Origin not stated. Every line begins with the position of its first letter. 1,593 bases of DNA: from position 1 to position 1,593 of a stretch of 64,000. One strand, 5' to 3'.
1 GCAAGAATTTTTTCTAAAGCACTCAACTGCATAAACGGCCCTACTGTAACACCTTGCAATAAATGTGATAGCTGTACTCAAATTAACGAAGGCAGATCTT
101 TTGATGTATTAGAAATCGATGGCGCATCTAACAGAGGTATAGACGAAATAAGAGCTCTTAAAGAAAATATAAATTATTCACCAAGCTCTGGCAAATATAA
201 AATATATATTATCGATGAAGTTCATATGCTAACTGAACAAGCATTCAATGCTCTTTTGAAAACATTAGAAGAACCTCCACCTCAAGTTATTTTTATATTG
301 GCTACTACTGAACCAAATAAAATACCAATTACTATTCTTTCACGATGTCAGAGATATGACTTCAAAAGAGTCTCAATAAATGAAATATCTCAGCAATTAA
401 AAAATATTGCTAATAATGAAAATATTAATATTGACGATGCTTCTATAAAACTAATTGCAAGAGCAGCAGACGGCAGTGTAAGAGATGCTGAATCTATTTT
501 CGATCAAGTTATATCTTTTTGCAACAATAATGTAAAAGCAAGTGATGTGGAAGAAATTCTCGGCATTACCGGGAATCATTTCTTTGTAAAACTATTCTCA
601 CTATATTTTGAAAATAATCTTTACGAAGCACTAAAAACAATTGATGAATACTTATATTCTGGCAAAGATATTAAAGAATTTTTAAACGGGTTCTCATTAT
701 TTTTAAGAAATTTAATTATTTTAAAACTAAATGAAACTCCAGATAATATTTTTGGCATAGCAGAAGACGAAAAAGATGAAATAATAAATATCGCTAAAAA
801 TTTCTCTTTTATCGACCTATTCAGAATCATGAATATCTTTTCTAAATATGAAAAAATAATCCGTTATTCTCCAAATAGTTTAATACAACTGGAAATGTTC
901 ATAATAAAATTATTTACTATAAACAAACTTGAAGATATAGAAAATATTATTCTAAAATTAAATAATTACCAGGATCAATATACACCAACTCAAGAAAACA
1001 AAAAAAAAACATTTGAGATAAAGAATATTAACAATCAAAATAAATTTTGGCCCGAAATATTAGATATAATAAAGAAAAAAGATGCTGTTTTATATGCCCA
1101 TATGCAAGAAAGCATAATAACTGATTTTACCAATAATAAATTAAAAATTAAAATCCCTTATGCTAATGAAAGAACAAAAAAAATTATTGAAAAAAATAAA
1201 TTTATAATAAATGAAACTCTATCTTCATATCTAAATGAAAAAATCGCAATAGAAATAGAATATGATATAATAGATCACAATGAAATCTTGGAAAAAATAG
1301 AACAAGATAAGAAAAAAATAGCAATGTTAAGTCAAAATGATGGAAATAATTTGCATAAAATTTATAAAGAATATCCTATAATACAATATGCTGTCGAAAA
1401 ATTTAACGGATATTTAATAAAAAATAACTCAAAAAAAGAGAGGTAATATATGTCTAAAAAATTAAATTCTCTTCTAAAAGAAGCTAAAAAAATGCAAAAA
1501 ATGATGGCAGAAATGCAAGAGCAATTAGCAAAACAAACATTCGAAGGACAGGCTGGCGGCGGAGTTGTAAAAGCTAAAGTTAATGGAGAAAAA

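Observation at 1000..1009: A10 slippery run inside dnaX with immediate stops in both alternative frames (candidate gamma-subunit production site)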

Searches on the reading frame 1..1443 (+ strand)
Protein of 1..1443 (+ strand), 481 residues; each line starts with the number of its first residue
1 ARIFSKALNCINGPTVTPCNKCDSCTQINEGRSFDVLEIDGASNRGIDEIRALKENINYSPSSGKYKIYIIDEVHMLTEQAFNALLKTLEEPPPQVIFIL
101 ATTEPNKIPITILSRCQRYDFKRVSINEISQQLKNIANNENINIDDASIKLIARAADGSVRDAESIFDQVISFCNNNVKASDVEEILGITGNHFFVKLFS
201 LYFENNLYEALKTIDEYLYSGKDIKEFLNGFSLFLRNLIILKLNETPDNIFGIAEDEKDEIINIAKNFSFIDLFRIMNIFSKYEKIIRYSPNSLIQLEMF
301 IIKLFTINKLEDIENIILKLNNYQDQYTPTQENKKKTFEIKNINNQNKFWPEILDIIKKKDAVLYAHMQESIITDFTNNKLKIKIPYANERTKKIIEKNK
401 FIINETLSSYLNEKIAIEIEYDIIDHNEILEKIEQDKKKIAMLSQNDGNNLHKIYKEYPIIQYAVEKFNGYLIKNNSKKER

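Call 5: search_protein_families(library=pfam, proteins=[window:1-1443:+], max_evalue=0.01)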
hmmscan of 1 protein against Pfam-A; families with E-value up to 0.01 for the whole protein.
window:1-1443:+ (481 aa): 4 families
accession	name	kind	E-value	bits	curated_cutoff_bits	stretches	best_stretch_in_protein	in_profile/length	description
PF13177.12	DNA_pol3_delta2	-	3.7e-36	125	27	1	1-124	36-160/161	DNA polymerase III, delta subunit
PF12169.13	DNA_pol3_gamma3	-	2e-17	63.8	24.4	1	178-316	1-139/143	DNA polymerase III subunits gamma and tau domain III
PF22608.2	DNAX_ATPase_lid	-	3e-16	59.4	27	1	128-175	1-48/49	DNA polymerase III clamp loader subunit, ATPase lid domain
PF00004.35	AAA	-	2.9e-06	28.2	21.2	1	37-118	27-125/131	ATPase family associated with various cellular activities (AAA)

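Call 6: search_protein_families(library=ncbifam, proteins=[window:1-1443:+], max_evalue=0.01)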
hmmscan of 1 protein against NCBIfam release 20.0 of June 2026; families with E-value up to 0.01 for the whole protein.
window:1-1443:+ (481 aa): 72 families (the best 25 are shown)
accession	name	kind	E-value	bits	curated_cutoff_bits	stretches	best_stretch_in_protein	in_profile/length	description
NF004046.1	PRK05563.1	equivalog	4e-123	412.3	400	1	1-310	54-362/567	DNA polymerase III subunit gamma/tau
NF011526.0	PRK14965.1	equivalog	3.1e-116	389.5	670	2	1-334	55-388/578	DNA polymerase III subunits gamma and tau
TIGR02397.1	dnaX_nterm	equivalog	2.2e-111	372.6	250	1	1-304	53-354/355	DNA polymerase III subunit gamma/tau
NF011512.0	PRK14950.1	equivalog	1e-102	345.2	593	1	1-303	55-357/585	DNA polymerase III subunits gamma and tau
NF006585.0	PRK09111.1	equivalog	1.4e-100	337.8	604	1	1-348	79-431/616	DNA polymerase III subunit gamma/tau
NF004962.0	PRK06305.1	equivalog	2.2e-98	330.5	559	1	1-361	56-410/465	DNA polymerase III subunits gamma and tau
NF011510.0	PRK14948.1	equivalog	3.2e-98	330.1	593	1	1-321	57-378/640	DNA polymerase III subunit gamma/tau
NF005173.0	PRK06647.1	equivalog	5.7e-95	319.3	623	1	1-425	55-477/568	DNA polymerase III subunits gamma and tau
NF011514.0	PRK14953.1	equivalog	2.1e-94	317.2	536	1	1-433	55-467/488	DNA polymerase III subunits gamma and tau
NF005942.0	PRK07994.1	equivalog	1.7e-93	314.8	613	1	1-324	55-375/655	DNA polymerase III subunit gamma/tau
NF011531.0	PRK14971.1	equivalog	7.8e-89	299.1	685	1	1-309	56-364/614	DNA polymerase III subunit gamma/tau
NF011523.0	PRK14962.1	equivalog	8.6e-87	291.9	576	1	1-435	53-464/474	DNA polymerase III subunits gamma and tau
NF006280.0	PRK08451.1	equivalog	1.3e-85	288.2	572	1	1-447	53-480/535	DNA polymerase III subunit gamma/tau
NF011525.0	PRK14964.1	equivalog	1.6e-84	284.5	554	1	1-449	52-482/493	DNA polymerase III subunits gamma and tau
NF004549.0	PRK05896.1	equivalog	4.7e-80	270.1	578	1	1-445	55-469/642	DNA polymerase III subunits gamma and tau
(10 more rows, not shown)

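Call 7: find_related_loci(query=window:1-1443:+, collection=genome_contigs, flank=3000)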
Query window:1-1443:+ (481 aa) in genome_contigs; peptide patterns used: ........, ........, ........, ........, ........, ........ (x = any residue, [..] = any of these).
600 stretches matched a pattern (row limit reached: there are more); 599 encode a relative of the query (tblastn E <= 1e-3); the best 80 are kept; 80 distinct loci.
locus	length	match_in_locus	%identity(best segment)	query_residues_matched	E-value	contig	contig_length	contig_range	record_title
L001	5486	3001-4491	34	1-481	5e-98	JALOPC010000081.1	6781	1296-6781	MAG: Syntrophales bacterium isolate Prado119 scaffold_14080, whole genome shotgun sequence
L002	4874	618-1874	40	1-422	4e-97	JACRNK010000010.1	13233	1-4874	MAG: Deltaproteobacteria bacterium isolate NC_groundwater_1933_Pr3_S-0.2um_44_5 scaffold_61632, whole genome shotgun seq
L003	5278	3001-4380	37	1-470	2e-93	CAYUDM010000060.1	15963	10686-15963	MAG TPA_asm: uncultured Smithella sp. isolate binchicken_co42_513 genome assembly, contig: NODE_5156_length_15963_cov_5.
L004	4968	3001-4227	41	1-384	6e-92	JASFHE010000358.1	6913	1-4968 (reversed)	MAG: Desulfobacteraceae bacterium isolate D0608M12metaG_Bin_560 D0608M12metaG_FD_scaffold_1008_c1, whole genome shotgun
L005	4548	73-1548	34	1-479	7e-91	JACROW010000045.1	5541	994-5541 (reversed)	MAG: Candidatus Omnitrophota bacterium isolate NC_groundwater_1971_Pr3_S-0.2um_46_2 scaffold_11069, whole genome shotgun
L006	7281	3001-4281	39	1-431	1e-90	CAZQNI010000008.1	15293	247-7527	MAG TPA_asm: uncultured bacterium isolate binchicken_co34_231 genome assembly, contig: NODE_6433_length_15293_cov_8.8592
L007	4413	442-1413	44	1-324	3e-90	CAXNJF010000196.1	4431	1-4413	MAG: Trichlorobacter sp. isolate MiH-14oct19-241 genome assembly, contig: MiH-14oct19-C47053, whole genome shotgun seque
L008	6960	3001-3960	43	1-321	1e-89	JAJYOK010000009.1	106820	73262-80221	MAG: Bacteroidetes bacterium isolate DBS2-5.bin33 NODE_84_length_106820_cov_10.788515, whole genome shotgun sequence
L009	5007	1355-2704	38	1-412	2e-89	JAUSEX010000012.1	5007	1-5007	MAG: Candidatus Omnitrophota bacterium isolate E14_maxbin.253 E14_k141_300413, whole genome shotgun sequence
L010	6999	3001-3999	41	1-336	4e-89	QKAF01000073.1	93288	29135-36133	MAG: Bacteroidetes bacterium isolate SZUA-365 scaffold_1147, whole genome shotgun sequence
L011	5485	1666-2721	45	1-347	4e-88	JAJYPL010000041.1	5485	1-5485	MAG: bacterium isolate DS3.bin55 NODE_20212_length_5485_cov_9.657708, whole genome shotgun sequence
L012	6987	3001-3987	43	1-329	9e-88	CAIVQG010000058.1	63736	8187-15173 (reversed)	MAG: uncultured delta proteobacterium isolate AlinenLipids_bin-4002 genome assembly, contig: bin-4002:58/83, whole genom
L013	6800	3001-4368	36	1-418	6e-88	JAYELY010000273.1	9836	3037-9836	MAG: candidate division WOR-3 bacterium isolate MAG095 MAG095_273, whole genome shotgun sequence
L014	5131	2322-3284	44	1-322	1e-87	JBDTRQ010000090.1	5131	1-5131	MAG: Ignavibacteriota bacterium isolate cluster3_bin.250 NODE_91835_length_5131_cov_5.518519, whole genome shotgun seque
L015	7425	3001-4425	36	1-472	2e-87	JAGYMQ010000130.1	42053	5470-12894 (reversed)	MAG: Candidatus Cloacimonadota bacterium isolate M55B123 k51_662529_flag_0_multi_348.8540_len_42053, whole genome shotgu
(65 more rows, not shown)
